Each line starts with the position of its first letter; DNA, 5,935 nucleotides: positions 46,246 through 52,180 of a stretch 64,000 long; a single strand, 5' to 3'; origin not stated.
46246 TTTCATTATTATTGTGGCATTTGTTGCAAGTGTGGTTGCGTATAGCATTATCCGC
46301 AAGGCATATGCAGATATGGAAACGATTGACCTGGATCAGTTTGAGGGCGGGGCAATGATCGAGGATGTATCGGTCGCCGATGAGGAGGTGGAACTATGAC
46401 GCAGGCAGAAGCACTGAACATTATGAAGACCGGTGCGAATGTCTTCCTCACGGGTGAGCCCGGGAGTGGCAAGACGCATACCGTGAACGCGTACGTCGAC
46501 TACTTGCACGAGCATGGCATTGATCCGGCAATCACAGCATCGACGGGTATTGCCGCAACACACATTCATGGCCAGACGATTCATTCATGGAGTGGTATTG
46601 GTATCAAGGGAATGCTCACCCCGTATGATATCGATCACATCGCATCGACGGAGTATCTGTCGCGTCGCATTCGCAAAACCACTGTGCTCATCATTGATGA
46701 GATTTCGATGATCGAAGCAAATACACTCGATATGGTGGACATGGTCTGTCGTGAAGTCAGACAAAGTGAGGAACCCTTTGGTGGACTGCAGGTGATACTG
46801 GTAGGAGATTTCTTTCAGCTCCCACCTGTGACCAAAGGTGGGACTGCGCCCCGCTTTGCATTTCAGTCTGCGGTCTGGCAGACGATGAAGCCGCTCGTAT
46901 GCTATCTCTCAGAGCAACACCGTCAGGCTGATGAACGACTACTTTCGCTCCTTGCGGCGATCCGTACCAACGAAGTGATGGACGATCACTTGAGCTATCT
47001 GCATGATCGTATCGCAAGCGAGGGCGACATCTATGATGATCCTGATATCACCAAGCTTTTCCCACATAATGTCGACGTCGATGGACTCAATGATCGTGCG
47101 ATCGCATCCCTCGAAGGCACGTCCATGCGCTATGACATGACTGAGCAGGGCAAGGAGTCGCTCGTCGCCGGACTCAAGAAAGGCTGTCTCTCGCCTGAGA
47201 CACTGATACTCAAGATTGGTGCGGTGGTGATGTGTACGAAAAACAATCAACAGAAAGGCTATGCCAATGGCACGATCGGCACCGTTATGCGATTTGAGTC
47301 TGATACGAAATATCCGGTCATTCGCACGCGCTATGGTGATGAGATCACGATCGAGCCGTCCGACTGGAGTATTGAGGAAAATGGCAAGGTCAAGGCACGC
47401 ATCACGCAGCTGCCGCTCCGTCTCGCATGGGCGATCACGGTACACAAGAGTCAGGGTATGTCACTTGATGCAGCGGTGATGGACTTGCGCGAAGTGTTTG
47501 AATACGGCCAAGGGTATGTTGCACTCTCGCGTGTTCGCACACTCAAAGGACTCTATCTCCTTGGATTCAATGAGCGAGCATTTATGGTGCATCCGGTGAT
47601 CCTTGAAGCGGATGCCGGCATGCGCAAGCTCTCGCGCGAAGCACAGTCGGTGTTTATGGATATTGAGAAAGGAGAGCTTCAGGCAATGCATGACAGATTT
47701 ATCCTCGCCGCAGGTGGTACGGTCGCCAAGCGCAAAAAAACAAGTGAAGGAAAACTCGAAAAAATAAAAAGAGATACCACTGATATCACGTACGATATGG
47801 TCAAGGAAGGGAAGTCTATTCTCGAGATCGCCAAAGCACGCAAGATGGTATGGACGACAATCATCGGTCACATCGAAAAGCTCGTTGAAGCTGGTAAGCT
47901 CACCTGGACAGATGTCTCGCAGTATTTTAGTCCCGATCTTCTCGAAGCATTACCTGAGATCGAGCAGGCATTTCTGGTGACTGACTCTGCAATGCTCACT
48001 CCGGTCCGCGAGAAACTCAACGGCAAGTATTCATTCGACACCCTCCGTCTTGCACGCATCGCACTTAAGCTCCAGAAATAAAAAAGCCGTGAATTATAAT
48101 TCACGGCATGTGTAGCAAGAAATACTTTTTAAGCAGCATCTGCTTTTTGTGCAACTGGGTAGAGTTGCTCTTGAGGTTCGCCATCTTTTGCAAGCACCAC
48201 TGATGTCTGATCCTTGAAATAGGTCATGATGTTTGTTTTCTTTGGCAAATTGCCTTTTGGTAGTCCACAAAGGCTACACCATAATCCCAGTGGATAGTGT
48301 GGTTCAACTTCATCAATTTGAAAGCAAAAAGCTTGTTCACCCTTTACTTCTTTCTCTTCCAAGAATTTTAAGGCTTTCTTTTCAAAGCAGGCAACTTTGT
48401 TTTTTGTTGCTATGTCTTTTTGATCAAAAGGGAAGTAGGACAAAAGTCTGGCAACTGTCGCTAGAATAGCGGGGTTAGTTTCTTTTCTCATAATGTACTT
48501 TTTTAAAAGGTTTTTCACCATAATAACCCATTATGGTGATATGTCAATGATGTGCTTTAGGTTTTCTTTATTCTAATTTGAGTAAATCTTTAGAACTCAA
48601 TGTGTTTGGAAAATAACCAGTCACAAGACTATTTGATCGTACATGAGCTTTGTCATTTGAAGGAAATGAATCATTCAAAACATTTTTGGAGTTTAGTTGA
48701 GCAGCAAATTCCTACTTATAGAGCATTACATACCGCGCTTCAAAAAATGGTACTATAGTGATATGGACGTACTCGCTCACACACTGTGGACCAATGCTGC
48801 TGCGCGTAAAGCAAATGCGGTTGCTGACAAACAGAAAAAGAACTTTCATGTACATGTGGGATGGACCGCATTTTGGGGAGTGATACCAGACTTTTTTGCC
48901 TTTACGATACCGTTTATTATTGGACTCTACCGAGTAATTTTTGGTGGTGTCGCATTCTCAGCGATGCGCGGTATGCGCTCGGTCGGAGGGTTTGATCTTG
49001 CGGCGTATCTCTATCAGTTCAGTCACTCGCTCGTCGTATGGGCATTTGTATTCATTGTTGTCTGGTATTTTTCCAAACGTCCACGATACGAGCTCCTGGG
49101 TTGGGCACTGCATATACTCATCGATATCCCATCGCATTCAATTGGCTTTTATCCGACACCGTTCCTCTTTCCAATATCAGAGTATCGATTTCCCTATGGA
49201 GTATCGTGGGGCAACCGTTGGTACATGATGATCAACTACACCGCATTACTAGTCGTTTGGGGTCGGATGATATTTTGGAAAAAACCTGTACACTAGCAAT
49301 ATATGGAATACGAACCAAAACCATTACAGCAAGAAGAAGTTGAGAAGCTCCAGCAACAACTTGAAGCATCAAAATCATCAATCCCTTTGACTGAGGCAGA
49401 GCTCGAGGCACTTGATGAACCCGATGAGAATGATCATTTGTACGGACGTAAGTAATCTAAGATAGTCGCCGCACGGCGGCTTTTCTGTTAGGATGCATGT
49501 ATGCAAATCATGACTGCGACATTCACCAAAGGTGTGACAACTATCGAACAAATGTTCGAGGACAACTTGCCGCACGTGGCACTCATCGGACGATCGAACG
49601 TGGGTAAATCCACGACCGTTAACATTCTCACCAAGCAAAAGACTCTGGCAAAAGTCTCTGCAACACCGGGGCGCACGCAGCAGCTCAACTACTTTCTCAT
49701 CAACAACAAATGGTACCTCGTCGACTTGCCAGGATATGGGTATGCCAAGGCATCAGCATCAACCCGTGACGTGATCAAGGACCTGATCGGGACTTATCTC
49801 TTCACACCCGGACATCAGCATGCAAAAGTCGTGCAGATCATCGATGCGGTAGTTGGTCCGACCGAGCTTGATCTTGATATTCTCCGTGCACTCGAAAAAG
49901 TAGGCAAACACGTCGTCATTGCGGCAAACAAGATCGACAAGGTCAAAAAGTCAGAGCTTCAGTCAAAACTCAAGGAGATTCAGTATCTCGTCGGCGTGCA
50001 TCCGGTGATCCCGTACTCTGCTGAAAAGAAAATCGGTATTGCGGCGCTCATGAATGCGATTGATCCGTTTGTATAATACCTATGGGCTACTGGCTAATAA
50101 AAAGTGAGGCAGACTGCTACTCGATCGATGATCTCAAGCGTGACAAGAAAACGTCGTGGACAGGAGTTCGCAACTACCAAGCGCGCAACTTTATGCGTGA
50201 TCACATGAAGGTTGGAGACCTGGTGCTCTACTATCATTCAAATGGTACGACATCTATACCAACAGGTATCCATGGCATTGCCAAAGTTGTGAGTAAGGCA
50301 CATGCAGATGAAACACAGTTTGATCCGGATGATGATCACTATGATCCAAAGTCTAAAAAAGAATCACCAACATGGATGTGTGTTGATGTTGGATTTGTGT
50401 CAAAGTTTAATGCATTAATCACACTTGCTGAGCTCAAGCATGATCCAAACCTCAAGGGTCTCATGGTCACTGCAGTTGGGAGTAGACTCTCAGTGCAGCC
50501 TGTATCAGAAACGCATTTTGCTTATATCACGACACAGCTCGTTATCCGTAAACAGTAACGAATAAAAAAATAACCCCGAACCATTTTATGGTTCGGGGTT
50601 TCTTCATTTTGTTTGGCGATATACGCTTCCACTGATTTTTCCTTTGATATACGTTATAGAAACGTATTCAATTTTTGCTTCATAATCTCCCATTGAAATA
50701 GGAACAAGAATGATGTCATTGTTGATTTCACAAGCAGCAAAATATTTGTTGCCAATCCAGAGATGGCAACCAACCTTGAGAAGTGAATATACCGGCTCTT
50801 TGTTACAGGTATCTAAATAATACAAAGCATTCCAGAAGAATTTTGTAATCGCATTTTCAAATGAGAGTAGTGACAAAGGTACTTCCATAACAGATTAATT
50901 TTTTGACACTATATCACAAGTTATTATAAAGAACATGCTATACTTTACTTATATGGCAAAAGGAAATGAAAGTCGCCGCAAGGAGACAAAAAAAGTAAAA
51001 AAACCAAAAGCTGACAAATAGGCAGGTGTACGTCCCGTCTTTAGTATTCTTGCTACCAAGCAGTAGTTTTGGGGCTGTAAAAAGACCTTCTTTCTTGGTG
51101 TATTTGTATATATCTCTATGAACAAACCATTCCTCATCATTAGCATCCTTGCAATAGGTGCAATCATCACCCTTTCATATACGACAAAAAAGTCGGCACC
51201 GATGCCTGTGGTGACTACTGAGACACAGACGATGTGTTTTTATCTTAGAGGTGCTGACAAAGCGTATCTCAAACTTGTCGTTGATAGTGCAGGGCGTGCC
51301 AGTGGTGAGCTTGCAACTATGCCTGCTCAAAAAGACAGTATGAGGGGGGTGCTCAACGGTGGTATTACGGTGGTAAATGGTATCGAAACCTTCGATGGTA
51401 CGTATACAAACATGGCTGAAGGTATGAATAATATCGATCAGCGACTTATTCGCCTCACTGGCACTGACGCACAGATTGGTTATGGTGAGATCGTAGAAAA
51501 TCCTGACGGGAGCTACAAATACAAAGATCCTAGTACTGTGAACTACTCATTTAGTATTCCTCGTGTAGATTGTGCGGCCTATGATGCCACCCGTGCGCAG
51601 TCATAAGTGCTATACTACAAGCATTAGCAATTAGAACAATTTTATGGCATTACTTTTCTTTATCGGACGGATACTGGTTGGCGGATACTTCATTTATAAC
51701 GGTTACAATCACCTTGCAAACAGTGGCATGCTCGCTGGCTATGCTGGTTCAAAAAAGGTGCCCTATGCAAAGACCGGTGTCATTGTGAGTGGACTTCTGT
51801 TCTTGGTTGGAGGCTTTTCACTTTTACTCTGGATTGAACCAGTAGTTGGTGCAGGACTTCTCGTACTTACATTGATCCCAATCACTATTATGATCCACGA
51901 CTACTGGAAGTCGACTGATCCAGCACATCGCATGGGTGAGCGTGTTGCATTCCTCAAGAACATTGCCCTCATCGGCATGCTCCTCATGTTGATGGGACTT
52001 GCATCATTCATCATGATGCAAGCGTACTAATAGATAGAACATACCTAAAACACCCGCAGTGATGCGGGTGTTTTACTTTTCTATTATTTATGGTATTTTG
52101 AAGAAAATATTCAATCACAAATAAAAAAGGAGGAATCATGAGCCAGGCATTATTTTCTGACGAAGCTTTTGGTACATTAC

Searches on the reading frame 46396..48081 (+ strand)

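Call 12: search_protein_families(library=pfam, proteins=[window:46396-48081:+], max_evalue=0.01)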
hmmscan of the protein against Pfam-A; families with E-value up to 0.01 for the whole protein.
window:46396-48081:+ (561 aa): 16 families
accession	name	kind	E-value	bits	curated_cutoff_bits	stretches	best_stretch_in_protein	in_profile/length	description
PF05970.20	PIF1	-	1.6e-35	123.2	25.9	1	9-180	18-192/223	PIF1-like helicase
PF14493.12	HTH_40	-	1.2e-17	64.4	27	1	461-554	1-89/89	Helix-turn-helix domain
PF13604.12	AAA_30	-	5.2e-17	62.7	27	1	3-199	6-177/191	AAA domain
PF13245.12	AAA_19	-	3.9e-15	56.7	25.1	1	3-146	1-133/134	AAA domain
PF13401.12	AAA_22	-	2.3e-07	31.6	27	1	12-137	4-122/130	AAA domain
PF21530.3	Pif1_2B_dom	-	2.7e-06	27.4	23.9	1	260-300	6-47/47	DNA helicase Pif1, 2B domain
PF03266.21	NTPase_1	-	1.3e-05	25.6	23.9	0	15-42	1-28/168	NTPase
PF13191.12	AAA_16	-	2.1e-05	25.5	32.6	1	12-41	21-52/167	AAA ATPase domain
PF18335.7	SH3_13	-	0.00013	22.1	41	1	271-305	25-59/65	ATP-dependent RecD-like DNA helicase SH3 domain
PF13086.12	AAA_11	-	0.00018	21.8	27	0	3-40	6-44/257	AAA domain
PF02689.20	Herpes_Helicase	-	0.0012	17.3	27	0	346-383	732-771/808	Helicase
PF20720.3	nSTAND3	-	0.0016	18.6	27.2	1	5-46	9-50/155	Novel STAND NTPase 3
PF07728.20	AAA_5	-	0.0017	18.8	22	0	15-119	1-91/139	AAA domain (dynein-related subfamily)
PF13538.12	UvrD_C_2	-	0.0033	17.7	27.4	1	343-379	1-44/52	UvrD-like helicase C-terminal domain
PF01443.25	Viral_helicase1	-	0.0056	16.9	21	0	19-177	4-132/228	Viral superfamily 1 RNA helicase core domain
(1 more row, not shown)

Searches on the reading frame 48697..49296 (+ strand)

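Call 12: search_protein_families(library=pfam, proteins=[window:48697-49296:+], max_evalue=0.01)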
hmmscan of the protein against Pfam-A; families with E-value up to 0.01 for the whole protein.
window:48697-49296:+ (199 aa): 1 family
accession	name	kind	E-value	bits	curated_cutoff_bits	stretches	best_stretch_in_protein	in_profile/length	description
PF04307.19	YdjM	-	2.8e-05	24.1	29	1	23-184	1-145/176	YdjM inner membrane protein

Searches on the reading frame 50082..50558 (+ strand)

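Call 12: search_protein_families(library=pfam, proteins=[window:50082-50558:+], max_evalue=0.01)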
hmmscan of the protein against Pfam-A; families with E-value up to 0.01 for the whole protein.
window:50082-50558:+ (158 aa): 1 family
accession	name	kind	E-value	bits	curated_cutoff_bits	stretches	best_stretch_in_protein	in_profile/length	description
PF01878.24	EVE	-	7.7e-54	182.1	23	1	3-151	2-144/145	EVE domain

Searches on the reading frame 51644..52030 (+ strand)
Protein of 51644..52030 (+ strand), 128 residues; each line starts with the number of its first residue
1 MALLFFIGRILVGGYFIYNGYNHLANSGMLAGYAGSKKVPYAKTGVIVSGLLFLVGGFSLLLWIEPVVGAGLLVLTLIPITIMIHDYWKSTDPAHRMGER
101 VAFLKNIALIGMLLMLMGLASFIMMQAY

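Call 12: search_protein_families(library=pfam, proteins=[window:51644-52030:+], max_evalue=0.01)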
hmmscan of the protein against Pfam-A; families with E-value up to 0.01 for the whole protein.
window:51644-52030:+ (128 aa): 2 families
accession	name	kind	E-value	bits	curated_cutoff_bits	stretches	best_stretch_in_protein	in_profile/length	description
PF05514.17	HR_lesion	-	1.5e-06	28.9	22.6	1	39-119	57-138/138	HR-like lesion-inducing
PF07681.17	DoxX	-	2.2e-05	25.4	23.6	1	6-85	3-84/85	DoxX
